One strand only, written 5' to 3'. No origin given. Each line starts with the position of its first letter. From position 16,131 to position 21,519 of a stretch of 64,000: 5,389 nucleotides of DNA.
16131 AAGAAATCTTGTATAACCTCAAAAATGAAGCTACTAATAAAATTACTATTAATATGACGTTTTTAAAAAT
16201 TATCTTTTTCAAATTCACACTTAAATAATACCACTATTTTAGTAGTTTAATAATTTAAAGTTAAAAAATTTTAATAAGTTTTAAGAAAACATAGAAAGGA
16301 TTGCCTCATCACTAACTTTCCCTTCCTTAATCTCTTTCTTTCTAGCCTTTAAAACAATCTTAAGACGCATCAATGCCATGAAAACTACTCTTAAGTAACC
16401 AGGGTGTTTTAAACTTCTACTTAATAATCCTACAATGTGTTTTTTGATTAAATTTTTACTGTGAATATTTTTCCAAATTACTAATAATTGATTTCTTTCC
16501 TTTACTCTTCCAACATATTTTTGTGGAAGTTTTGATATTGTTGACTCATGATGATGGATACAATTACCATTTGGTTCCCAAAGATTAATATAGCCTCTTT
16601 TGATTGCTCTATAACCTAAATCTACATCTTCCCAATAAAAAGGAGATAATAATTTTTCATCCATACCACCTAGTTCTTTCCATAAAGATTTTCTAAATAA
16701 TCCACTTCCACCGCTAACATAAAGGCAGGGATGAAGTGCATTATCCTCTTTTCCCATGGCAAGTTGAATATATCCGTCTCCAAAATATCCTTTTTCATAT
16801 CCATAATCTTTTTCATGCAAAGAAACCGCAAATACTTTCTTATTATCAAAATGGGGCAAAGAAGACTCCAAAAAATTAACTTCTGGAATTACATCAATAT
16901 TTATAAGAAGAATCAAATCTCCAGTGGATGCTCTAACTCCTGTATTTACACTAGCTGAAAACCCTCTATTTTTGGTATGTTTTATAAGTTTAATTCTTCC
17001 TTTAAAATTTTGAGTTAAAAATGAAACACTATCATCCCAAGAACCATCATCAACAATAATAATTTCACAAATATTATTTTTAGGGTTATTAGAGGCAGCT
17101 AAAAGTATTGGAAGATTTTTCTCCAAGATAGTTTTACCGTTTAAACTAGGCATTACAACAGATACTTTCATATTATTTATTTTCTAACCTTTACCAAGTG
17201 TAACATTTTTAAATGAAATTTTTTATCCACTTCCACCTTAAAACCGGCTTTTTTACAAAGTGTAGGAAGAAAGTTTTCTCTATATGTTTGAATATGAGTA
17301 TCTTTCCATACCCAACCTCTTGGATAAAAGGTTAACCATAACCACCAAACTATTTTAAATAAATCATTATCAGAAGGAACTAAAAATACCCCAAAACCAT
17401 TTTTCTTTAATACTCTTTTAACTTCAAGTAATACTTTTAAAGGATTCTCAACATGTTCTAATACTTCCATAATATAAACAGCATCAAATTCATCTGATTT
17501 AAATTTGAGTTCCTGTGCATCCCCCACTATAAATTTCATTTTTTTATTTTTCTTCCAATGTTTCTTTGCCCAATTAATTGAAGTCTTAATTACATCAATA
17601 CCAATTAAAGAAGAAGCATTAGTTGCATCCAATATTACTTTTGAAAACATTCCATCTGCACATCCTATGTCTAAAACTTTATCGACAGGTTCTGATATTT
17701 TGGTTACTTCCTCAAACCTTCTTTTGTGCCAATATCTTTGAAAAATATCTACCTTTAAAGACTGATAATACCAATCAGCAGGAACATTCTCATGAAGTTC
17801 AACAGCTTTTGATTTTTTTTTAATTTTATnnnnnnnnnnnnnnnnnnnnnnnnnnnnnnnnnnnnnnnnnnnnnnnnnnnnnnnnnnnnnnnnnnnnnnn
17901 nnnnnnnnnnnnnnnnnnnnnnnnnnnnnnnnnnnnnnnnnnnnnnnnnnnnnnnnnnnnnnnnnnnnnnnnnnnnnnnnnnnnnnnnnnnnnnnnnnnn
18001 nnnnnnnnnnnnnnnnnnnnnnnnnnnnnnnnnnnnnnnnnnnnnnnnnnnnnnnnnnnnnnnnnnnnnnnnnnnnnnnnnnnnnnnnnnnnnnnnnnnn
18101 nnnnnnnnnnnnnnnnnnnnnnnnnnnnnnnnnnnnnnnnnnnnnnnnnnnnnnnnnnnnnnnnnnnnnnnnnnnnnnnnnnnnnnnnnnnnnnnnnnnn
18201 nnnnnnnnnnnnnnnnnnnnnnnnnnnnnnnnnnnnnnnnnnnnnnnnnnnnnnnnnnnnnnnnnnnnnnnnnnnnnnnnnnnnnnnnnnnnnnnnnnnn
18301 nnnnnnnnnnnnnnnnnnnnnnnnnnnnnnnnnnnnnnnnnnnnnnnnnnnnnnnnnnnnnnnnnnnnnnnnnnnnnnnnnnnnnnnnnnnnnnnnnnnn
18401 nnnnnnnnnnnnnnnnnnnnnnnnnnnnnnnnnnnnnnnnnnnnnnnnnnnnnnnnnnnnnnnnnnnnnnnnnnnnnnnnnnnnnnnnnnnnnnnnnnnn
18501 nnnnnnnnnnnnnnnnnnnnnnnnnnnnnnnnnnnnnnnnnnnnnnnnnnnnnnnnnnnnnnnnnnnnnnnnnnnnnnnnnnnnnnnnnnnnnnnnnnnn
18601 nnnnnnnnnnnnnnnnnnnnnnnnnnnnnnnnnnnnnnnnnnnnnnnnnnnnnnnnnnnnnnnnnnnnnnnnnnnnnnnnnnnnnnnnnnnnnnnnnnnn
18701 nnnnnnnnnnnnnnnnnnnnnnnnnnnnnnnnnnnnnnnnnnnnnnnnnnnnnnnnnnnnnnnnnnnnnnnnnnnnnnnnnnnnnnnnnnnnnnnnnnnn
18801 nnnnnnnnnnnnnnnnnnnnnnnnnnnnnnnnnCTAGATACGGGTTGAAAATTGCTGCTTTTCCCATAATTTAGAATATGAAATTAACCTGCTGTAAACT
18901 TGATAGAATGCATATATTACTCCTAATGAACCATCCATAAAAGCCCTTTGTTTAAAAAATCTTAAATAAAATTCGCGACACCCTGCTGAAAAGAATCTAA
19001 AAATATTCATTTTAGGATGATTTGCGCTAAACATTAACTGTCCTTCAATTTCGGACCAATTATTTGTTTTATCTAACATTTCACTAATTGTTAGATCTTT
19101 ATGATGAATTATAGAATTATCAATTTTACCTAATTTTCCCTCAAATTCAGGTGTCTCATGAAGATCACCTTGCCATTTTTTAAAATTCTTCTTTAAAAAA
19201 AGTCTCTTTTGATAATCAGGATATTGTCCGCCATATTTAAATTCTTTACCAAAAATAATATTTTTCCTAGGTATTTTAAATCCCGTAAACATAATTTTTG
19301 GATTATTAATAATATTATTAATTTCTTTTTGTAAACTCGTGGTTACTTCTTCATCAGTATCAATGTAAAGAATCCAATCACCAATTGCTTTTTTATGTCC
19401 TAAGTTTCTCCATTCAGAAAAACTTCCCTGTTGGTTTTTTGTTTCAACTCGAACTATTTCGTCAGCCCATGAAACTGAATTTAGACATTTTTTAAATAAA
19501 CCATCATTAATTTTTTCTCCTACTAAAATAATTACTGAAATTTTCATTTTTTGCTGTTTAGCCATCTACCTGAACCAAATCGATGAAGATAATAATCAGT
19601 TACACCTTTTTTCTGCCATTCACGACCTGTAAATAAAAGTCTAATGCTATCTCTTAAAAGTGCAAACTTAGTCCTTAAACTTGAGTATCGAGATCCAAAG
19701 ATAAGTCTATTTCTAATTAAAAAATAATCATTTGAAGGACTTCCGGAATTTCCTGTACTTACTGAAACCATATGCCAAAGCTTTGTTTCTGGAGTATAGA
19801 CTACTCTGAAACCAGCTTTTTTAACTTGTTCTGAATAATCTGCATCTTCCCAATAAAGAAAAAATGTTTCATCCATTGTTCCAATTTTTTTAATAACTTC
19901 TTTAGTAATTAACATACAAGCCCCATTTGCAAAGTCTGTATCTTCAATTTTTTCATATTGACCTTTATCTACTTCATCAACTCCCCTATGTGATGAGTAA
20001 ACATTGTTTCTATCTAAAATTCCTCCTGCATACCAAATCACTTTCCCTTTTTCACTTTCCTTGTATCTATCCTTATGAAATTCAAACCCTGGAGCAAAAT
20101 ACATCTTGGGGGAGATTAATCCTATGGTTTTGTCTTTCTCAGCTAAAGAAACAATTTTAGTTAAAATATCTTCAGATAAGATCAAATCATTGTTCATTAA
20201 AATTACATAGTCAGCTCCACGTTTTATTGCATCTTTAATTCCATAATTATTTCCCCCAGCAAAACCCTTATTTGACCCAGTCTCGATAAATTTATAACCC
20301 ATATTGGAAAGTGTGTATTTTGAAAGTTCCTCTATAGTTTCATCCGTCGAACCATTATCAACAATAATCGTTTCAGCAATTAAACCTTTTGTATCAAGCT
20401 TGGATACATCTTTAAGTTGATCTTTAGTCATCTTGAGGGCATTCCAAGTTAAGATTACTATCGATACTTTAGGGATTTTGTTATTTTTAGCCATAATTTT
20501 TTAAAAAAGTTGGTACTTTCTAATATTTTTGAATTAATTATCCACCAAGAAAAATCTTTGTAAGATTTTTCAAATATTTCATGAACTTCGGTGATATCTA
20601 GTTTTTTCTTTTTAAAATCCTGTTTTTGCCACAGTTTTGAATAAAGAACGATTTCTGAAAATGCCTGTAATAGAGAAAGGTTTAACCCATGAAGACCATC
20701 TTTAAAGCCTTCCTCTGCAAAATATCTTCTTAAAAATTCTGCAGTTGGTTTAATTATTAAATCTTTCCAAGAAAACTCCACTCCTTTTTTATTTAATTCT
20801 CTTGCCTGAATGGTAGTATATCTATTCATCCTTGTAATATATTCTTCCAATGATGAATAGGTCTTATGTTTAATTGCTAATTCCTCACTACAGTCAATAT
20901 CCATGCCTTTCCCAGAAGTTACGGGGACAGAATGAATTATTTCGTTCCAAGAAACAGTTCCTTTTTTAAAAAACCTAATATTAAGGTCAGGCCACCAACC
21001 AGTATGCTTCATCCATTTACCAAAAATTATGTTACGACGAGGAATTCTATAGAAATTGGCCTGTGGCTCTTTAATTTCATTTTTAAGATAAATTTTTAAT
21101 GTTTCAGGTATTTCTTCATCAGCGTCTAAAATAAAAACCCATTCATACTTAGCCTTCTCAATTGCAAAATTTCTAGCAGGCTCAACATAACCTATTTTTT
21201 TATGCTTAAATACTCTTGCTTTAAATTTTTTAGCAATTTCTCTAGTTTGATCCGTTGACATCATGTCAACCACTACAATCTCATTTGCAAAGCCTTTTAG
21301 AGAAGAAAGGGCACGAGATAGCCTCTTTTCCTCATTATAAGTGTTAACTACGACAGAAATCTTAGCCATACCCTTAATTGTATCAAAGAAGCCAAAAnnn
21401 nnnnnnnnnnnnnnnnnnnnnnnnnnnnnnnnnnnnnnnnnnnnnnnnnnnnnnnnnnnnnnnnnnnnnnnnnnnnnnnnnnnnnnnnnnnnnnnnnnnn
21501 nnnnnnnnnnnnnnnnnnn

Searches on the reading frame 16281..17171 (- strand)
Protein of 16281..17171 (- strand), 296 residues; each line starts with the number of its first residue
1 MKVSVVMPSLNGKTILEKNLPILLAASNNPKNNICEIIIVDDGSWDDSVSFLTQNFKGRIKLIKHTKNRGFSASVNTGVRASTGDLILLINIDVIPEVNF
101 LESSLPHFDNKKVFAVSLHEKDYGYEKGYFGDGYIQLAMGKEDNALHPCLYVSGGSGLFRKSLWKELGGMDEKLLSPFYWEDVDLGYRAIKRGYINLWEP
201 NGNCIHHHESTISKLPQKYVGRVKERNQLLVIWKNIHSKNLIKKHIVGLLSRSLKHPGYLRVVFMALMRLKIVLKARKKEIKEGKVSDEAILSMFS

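Call 6: search_protein_families(library=pfam, proteins=[window:16281-17171:-], max_evalue=0.01)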
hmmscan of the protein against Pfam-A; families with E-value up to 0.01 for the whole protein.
window:16281-17171:- (296 aa): 4 families
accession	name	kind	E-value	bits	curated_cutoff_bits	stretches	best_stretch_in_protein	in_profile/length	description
PF00535.33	Glycos_transf_2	-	2e-20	73.8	23.3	1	4-164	1-164/168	Glycosyl transferase family 2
PF13641.12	Glyco_tranf_2_3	-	5.2e-12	46.7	27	1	3-194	3-199/230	Glycosyltransferase like family 2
PF10111.15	Glyco_tranf_2_2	-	1.1e-05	25.6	27.3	1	32-101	27-99/276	Glycosyltransferase like family 2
PF13632.12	Glyco_trans_2_3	-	0.00032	21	27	1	87-213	2-130/198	Glycosyl transferase family group 2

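Call 55: search_protein_families(library=ncbifam, proteins=[window:16281-17171:-], max_evalue=0.00001)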
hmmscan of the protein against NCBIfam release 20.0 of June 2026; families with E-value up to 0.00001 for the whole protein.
window:16281-17171:- (296 aa): 13 families
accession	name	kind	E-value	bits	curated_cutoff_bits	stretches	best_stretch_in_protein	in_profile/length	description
TIGR03965.1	mycofact_glyco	equivalog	2.9e-26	92.4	280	1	2-215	75-289/467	mycofactocin biosynthesis glycosyltransferase MftF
NF041875.1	EPS_EpsD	equivalog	1e-17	64.5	370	1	3-271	1-278/325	exopolysaccharide biosynthesis glycosyltransferase EpsD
TIGR03937.1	PgaC_IcaA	equivalog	1.4e-11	44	422.3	1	2-109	46-151/407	poly-beta-1,6-N-acetyl-D-glucosamine synthase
NF007482.0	PRK10073.1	equivalog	2.2e-10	40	423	1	2-93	7-95/334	glycosyltransferase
TIGR04283.1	glyco_like_mftF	equivalog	1.1e-09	38.2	182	1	3-108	1-97/221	TIGR04283 family arsenosugar biosynthesis glycosyltransferase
NF047588.1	GlcsyltransPgfSStrep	equivalog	9.8e-09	34.8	500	1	1-95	1-97/308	glycosyltransferase PgfS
NF053739.1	GlytfEpsEBac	equivalog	2.2e-07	30.1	450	1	2-116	2-115/265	glycosyltransferase EpsE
NF007986.1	PRK10714.1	equivalog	2.8e-07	29.8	529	1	2-94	7-101/316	undecaprenyl-phosphate 4-deoxy-4-formamido-L-arabinose transferase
NF047683.1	TeichurnBiosyTuaG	equivalog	1.5e-06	28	400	1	2-128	7-130/252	teichuronic acid biosynthesis protein TuaG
TIGR01556.1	rhamnosyltran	subfamily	1.5e-06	27.6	200.55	1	30-194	17-188/281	rhamnosyltransferase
NF050819.1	PolSacchBiosHfsG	equivalog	2.1e-06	27.1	500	0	20-109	24-118/302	polysaccharide biosynthesis protein HfsG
NF041394.1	GtaseAglG_Halo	equivalog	2.8e-06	26.9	440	1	33-117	31-116/304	glucosyl-dolichyl phosphate glucuronosyltransferase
NF038299.1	EPS_HpsN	equivalog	6.4e-06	25.4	425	0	2-113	2-112/317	hormogonium polysaccharide biosynthesis glycosyltransferase HpsN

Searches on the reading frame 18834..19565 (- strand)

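Call 35: search_protein_families(library=pfam, proteins=[window:18834-19565:-], max_evalue=0.001)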
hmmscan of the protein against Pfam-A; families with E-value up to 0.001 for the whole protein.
window:18834-19565:- (243 aa): 1 family
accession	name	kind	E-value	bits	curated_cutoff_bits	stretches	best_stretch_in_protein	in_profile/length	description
PF00535.33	Glycos_transf_2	-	7e-05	23.3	23.3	1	29-102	47-122/168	Glycosyl transferase family 2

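Call 55: search_protein_families(library=ncbifam, proteins=[window:18834-19565:-], max_evalue=0.00001)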
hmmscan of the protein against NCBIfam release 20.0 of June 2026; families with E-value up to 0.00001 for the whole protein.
window:18834-19565:- (243 aa): 0 families

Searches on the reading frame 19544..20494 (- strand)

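Call 35: search_protein_families(library=pfam, proteins=[window:19544-20494:-], max_evalue=0.001)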
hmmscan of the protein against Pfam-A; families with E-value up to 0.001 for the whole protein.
window:19544-20494:- (316 aa): 6 families
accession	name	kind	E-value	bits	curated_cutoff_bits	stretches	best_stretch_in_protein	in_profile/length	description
PF00535.33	Glycos_transf_2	-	3.4e-17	63.3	23.3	1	11-143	1-129/168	Glycosyl transferase family 2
PF13641.12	Glyco_tranf_2_3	-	4.1e-13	50.3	27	1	8-242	1-212/230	Glycosyltransferase like family 2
PF10111.15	Glyco_tranf_2_2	-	7.1e-06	26.1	27.3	1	40-211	30-185/276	Glycosyltransferase like family 2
PF13506.12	Glyco_transf_21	-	0.00011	22.1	21.7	0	182-244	95-157/174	Glycosyl transferase family 21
PF13632.12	Glyco_trans_2_3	-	0.00015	22.1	27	0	178-239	61-121/198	Glycosyl transferase family group 2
PF13712.12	Glyco_tranf_2_5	-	0.00096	19.4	27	0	74-242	37-188/210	Glycosyltransferase like family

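Call 55: search_protein_families(library=ncbifam, proteins=[window:19544-20494:-], max_evalue=0.00001)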
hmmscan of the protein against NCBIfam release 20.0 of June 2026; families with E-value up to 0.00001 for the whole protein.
window:19544-20494:- (316 aa): 13 families
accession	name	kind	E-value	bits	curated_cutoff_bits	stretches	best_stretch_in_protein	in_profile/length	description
TIGR01556.1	rhamnosyltran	subfamily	6.3e-22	78.1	200.55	1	40-266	22-235/281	rhamnosyltransferase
TIGR03937.1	PgaC_IcaA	equivalog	1.9e-12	46.8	422.3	1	3-125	40-157/407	poly-beta-1,6-N-acetyl-D-glucosamine synthase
NF041875.1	EPS_EpsD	equivalog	1.1e-10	41.4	370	1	10-117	1-103/325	exopolysaccharide biosynthesis glycosyltransferase EpsD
NF050113.1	gal_furan_GlfT1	equivalog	1.9e-09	37.3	330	1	12-129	3-115/290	galactofuranosyltransferase GlfT1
NF007482.0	PRK10073.1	equivalog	1.2e-08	34.4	423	1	5-122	3-114/334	glycosyltransferase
NF038299.1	EPS_HpsN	equivalog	1.5e-07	30.7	425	1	8-248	1-227/317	hormogonium polysaccharide biosynthesis glycosyltransferase HpsN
NF038302.1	EPS_HpsE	equivalog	2.7e-07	29.9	300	0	10-130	3-123/307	hormogonium polysaccharide biosynthesis glycosyltransferase HpsE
TIGR03965.1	mycofact_glyco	equivalog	3.7e-07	29.4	280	0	4-112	70-173/467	mycofactocin biosynthesis glycosyltransferase MftF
NF047683.1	TeichurnBiosyTuaG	equivalog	4.3e-07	29.8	400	1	6-121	4-114/252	teichuronic acid biosynthesis protein TuaG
TIGR04283.1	glyco_like_mftF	equivalog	6e-07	29.3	182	0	10-123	1-103/221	TIGR04283 family arsenosugar biosynthesis glycosyltransferase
TIGR03111.1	glyc2_xrt_Gpos1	hypoth_equivalog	1.3e-06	27.5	363.95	1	4-125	45-163/439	TIGR03111 family XrtG-associated glycosyltransferase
NF045692.1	OglycostaseCruG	equivalog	2.8e-06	26.5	600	0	3-69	36-100/386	2'-O-glycosyltransferase CruG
NF050050.1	ProtGlycPglI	equivalog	3.4e-06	26.7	500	1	8-118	2-108/306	GalNAc(5)-diNAcBac-PP-undecaprenol beta-1,3-glucosyltransferase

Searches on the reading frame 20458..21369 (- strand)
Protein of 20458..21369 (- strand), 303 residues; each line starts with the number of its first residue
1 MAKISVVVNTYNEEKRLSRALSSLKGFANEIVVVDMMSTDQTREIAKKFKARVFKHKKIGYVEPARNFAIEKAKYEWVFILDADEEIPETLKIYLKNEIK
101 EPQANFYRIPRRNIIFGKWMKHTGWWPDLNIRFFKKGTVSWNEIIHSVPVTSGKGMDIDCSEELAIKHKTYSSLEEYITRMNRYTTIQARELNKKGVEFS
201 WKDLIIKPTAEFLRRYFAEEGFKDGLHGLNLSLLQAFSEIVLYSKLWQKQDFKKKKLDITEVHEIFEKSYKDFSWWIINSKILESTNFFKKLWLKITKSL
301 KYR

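Call 35: search_protein_families(library=pfam, proteins=[window:20458-21369:-], max_evalue=0.001)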
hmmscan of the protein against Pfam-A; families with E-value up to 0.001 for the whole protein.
window:20458-21369:- (303 aa): 2 families
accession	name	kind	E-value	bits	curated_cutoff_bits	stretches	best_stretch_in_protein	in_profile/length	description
PF00535.33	Glycos_transf_2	-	2.1e-21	77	23.3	1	5-145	1-149/168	Glycosyl transferase family 2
PF13704.12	Glyco_tranf_2_4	-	4.9e-05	24.2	27.5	1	12-85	2-82/98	Glycosyl transferase family 2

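Call 55: search_protein_families(library=ncbifam, proteins=[window:20458-21369:-], max_evalue=0.00001)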
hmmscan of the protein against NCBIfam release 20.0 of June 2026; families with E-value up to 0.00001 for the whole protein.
window:20458-21369:- (303 aa): 10 families
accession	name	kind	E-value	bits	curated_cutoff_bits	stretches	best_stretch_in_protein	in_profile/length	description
TIGR04283.1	glyco_like_mftF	equivalog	5.6e-14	52.3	182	1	4-106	1-104/221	TIGR04283 family arsenosugar biosynthesis glycosyltransferase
TIGR04195.1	S_glycosyl_SunS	equivalog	4.4e-13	48.9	350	1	4-184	59-237/421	SunS family peptide S-glycosyltransferase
NF007482.0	PRK10073.1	equivalog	1.1e-09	37.8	423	1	2-91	6-102/334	glycosyltransferase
NF038302.1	EPS_HpsE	equivalog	2.1e-09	36.8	300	1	3-89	2-100/307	hormogonium polysaccharide biosynthesis glycosyltransferase HpsE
NF041875.1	EPS_EpsD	equivalog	4.9e-08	32.7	370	1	4-90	1-95/325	exopolysaccharide biosynthesis glycosyltransferase EpsD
NF047683.1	TeichurnBiosyTuaG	equivalog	1.3e-07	31.6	400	1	3-87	7-99/252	teichuronic acid biosynthesis protein TuaG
TIGR04182.1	glyco_TIGR04182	equivalog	4.7e-07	29.5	325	1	4-85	2-83/293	S-layer glycoprotein N-glycosyltransferase AglJ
NF050050.1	ProtGlycPglI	equivalog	5.7e-07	29.2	500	1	1-95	1-105/306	GalNAc(5)-diNAcBac-PP-undecaprenol beta-1,3-glucosyltransferase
NF010496.0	PRK13915.1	equivalog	1.1e-06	27.9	262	1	2-59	31-94/307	glucosyl-3-phosphoglycerate synthase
NF045692.1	OglycostaseCruG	equivalog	4.3e-06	25.9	600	1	1-52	40-94/386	2'-O-glycosyltransferase CruG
